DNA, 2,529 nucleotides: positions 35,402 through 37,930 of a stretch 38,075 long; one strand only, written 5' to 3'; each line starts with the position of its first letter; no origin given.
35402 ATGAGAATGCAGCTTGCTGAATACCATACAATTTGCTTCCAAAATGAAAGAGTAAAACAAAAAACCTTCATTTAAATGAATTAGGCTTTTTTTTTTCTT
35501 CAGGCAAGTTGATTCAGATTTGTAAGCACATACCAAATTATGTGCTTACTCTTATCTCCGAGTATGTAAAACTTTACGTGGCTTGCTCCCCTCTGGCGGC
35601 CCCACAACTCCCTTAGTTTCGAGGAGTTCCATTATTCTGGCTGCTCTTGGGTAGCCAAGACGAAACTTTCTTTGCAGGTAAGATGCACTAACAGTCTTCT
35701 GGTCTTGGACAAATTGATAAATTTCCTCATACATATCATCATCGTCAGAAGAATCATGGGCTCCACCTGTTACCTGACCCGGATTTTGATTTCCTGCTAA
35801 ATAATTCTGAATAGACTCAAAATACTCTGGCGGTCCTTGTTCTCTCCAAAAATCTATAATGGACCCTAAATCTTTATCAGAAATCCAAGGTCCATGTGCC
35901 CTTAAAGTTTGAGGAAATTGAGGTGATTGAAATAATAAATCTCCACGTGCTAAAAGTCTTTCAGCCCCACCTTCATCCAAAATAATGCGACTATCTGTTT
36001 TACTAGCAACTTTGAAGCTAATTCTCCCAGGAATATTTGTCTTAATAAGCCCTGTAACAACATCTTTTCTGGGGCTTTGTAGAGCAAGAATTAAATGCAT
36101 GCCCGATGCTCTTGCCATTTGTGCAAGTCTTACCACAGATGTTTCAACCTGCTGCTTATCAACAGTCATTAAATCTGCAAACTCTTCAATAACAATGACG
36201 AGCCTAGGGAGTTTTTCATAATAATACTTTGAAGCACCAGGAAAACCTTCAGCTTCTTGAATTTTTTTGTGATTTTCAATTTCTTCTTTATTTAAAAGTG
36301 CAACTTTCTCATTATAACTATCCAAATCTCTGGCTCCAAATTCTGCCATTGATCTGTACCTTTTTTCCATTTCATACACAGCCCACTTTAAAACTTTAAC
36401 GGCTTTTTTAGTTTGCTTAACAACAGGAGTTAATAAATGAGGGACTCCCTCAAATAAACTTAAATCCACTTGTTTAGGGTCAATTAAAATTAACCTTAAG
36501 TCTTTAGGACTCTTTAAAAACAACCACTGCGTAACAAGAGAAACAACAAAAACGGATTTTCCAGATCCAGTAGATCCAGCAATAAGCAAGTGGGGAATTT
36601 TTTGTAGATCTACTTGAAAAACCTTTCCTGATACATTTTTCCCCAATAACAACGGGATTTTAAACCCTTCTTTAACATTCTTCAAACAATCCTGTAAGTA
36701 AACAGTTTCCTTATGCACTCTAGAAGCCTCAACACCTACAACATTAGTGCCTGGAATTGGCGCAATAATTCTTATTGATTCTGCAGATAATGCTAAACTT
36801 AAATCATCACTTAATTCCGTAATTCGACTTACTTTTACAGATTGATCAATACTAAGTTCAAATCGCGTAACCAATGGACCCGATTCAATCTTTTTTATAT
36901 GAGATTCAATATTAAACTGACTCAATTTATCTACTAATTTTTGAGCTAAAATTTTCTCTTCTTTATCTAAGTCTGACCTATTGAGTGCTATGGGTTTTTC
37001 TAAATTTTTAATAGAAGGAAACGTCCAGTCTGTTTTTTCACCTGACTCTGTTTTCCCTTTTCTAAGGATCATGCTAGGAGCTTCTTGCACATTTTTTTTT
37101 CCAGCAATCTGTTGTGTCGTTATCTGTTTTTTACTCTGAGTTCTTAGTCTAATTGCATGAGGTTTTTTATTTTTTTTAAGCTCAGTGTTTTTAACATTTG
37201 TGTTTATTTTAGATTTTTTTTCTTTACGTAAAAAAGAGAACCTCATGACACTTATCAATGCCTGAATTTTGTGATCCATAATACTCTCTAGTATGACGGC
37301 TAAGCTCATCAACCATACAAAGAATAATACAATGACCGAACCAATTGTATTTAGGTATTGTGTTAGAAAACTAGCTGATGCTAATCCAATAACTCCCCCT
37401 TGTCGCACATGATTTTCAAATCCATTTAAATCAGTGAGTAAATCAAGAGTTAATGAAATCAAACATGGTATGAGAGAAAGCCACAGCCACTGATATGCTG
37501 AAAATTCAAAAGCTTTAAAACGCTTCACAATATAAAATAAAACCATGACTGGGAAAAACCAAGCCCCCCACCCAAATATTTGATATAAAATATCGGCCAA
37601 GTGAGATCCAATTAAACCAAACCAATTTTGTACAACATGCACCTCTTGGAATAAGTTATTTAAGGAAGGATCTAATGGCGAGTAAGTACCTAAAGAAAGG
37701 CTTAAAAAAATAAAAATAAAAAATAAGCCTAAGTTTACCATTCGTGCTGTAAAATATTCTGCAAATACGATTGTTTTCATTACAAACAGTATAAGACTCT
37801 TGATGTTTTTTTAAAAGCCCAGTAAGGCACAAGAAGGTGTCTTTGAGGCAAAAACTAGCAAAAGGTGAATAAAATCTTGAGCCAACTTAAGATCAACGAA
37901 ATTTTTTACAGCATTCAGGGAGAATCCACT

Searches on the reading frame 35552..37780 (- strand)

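Call 51: search_protein_families(library=pfam, proteins=[window:35552-37780:-], max_evalue=0.00001)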
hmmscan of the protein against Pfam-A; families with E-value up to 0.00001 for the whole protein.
window:35552-37780:- (742 aa): 4 families
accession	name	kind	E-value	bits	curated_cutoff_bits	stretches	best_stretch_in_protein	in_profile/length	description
PF01580.24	FtsK_SpoIIIE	-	3.4e-52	177.5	24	1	372-570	15-219/221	FtsK/SpoIIIE family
PF13491.11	FtsK_4TM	-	2.7e-29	102.5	23.1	1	14-164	7-159/171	4TM region of DNA translocase FtsK/SpoIIIE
PF17854.6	FtsK_alpha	-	1.6e-25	89.6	22.9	1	254-351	1-98/101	FtsK alpha domain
PF09397.16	FtsK_gamma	-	4.5e-25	87.6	30.6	1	679-739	2-62/63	Ftsk gamma domain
